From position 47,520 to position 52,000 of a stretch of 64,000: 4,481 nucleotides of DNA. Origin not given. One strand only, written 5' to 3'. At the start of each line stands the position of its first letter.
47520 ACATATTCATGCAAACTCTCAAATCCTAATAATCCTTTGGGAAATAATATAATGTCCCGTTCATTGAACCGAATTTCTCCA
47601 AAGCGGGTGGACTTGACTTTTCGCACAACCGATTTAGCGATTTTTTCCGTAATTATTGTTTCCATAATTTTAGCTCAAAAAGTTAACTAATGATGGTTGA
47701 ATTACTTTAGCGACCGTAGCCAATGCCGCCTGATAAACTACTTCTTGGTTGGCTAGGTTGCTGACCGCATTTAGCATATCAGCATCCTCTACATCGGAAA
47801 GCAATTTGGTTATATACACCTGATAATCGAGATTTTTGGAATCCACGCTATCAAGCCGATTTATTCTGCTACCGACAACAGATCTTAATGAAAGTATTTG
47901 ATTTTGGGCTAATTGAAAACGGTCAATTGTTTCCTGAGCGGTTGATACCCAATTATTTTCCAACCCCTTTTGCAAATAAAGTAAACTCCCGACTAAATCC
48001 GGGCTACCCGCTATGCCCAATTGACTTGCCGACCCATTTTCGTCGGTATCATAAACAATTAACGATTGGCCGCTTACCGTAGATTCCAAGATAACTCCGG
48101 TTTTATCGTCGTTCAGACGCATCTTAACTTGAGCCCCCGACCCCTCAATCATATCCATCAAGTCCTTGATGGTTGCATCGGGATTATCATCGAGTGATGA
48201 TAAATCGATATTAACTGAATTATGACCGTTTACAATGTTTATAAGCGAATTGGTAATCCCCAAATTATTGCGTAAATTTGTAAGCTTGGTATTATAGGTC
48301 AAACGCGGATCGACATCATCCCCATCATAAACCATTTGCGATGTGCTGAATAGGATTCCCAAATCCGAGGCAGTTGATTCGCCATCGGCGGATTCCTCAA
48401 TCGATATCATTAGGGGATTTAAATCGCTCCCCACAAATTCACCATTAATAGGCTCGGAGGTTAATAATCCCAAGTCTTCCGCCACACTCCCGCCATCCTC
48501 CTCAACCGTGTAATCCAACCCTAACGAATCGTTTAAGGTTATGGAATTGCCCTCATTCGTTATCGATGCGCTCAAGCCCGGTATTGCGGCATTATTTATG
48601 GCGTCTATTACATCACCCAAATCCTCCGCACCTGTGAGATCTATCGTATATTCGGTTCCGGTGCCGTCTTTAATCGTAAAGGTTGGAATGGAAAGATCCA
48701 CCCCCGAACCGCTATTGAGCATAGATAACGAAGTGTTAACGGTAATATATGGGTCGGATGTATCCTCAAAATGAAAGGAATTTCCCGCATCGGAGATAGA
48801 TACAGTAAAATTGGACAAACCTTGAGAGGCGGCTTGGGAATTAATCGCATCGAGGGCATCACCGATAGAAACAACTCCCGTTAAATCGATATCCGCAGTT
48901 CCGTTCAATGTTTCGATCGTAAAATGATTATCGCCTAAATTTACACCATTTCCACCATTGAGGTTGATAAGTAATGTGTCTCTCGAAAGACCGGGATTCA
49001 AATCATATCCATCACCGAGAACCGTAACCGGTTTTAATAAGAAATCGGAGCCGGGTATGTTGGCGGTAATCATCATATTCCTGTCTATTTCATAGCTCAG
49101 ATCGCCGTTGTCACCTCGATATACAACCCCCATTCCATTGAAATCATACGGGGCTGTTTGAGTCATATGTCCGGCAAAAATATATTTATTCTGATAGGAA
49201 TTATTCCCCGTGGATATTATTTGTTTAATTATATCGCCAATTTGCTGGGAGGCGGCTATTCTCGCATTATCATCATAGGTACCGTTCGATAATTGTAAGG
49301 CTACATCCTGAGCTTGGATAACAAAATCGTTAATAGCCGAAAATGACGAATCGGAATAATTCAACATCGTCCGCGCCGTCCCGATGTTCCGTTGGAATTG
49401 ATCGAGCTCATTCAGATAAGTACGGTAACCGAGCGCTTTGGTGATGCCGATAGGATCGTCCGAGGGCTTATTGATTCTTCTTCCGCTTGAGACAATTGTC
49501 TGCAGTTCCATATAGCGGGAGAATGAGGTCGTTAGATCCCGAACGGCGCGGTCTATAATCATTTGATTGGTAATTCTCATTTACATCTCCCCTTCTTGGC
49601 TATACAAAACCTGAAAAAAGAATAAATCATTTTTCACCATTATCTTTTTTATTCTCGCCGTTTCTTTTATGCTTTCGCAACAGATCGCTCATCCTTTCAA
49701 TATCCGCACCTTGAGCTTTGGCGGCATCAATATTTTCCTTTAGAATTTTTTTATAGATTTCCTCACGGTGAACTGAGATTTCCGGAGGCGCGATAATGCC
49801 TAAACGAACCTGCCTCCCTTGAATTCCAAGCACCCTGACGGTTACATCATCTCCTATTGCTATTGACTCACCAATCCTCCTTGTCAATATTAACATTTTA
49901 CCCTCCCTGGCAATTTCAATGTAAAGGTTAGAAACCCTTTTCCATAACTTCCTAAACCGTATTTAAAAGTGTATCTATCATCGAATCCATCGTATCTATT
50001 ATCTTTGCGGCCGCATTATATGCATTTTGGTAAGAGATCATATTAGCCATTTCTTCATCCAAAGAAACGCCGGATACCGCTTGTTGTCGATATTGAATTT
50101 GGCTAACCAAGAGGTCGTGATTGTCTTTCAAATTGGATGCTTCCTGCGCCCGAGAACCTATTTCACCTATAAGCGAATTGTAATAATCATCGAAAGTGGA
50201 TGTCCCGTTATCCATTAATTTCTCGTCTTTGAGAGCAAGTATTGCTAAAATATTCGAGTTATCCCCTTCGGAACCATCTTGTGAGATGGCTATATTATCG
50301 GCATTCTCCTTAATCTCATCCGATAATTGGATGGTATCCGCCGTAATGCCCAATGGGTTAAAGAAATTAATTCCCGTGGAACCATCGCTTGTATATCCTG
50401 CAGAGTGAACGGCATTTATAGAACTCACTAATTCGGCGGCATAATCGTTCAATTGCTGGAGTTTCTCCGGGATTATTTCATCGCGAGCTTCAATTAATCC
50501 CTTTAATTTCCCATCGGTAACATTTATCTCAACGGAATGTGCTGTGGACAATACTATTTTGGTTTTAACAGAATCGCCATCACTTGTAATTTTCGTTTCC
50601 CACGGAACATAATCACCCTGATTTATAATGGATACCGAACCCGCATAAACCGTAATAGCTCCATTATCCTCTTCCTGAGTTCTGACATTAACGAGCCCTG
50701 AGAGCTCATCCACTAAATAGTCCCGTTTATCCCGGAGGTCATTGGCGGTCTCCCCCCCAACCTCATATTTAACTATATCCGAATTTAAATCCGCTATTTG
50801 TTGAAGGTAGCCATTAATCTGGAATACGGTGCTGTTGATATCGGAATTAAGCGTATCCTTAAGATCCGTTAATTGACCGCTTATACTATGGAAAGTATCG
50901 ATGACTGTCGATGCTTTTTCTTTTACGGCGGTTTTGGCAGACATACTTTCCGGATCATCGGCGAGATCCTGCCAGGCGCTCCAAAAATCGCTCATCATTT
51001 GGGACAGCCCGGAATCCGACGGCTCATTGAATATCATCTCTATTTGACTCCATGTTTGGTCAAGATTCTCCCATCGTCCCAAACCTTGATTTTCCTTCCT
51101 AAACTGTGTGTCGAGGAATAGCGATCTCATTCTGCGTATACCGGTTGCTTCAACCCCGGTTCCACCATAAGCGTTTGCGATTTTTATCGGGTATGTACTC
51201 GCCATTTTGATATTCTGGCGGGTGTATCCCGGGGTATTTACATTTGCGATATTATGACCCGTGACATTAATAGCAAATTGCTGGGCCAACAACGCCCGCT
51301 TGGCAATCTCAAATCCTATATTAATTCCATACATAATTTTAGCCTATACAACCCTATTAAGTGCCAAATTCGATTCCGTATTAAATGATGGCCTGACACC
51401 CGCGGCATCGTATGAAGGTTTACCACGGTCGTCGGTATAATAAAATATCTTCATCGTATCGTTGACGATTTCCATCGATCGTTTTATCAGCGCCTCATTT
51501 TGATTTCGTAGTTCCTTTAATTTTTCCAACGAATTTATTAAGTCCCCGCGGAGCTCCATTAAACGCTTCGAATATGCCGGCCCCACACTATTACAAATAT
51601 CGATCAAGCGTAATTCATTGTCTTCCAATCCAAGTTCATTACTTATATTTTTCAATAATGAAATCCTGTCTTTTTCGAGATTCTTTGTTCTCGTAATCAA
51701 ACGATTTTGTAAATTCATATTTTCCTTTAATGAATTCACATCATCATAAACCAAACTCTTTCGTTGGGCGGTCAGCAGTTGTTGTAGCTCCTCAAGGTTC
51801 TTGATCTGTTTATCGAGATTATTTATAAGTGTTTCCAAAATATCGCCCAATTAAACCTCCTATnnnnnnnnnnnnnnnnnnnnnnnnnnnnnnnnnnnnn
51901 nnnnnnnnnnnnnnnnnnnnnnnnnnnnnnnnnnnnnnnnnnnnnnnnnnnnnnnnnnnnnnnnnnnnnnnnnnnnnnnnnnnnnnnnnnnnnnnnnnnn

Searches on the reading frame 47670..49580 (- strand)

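Call 9: search_protein_families(library=pfam, proteins=[window:47670-49580:-], max_evalue=0.0001)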
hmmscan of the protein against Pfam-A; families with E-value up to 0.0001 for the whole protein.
window:47670-49580:- (636 aa): 3 families
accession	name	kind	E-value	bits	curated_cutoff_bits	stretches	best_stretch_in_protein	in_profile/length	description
PF00669.25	Flagellin_N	-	5.9e-16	59.2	26.6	1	7-139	5-138/139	Bacterial flagellin N-terminal helical region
PF07196.18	Flagellin_IN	-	3.6e-08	33.9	22.7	1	300-350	1-52/55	Flagellin hook IN motif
PF00700.27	Flagellin_C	-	4.5e-06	27.3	23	1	558-635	7-86/86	Bacterial flagellin C-terminal helical region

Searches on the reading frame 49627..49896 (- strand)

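Call 34: search_protein_families(library=pfam, proteins=[window:49627-49896:-], max_evalue=5)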
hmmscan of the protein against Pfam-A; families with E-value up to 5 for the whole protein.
window:49627-49896:- (89 aa): 1 family
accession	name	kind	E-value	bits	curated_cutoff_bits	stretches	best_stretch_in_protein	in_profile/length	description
PF02599.21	CsrA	-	2e-23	82.6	27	1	1-51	1-51/53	Global regulator protein family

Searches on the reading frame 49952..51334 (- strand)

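Call 9: search_protein_families(library=pfam, proteins=[window:49952-51334:-], max_evalue=0.0001)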
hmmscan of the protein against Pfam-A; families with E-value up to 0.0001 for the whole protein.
window:49952-51334:- (460 aa): 3 families
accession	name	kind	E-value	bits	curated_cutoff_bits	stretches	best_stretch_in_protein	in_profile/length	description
PF22638.1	FlgK_D1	-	9.2e-67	225.5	28.6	1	96-325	2-233/233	Flagellar hook-associated protein FlgK helical domain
PF06429.18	Flg_bbr_C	-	3.9e-13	49.1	23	1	420-458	7-45/46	Flagellar basal body rod FlgEFG protein C-terminal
PF00460.25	Flg_bb_rod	-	3.5e-08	33.7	20.7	1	9-38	2-31/31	Flagella basal body rod protein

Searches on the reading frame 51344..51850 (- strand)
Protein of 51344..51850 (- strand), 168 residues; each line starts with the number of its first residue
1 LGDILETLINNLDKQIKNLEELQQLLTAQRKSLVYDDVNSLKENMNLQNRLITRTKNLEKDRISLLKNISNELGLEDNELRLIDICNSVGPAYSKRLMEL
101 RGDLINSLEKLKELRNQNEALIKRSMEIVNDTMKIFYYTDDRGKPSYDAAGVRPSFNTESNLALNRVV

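Call 9: search_protein_families(library=pfam, proteins=[window:51344-51850:-], max_evalue=0.0001)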
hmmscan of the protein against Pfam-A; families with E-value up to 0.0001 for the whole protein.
window:51344-51850:- (168 aa): 1 family
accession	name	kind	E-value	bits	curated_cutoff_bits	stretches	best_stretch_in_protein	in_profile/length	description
PF05130.17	FlgN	-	1.5e-19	71.3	30.5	1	5-150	3-142/147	FlgN protein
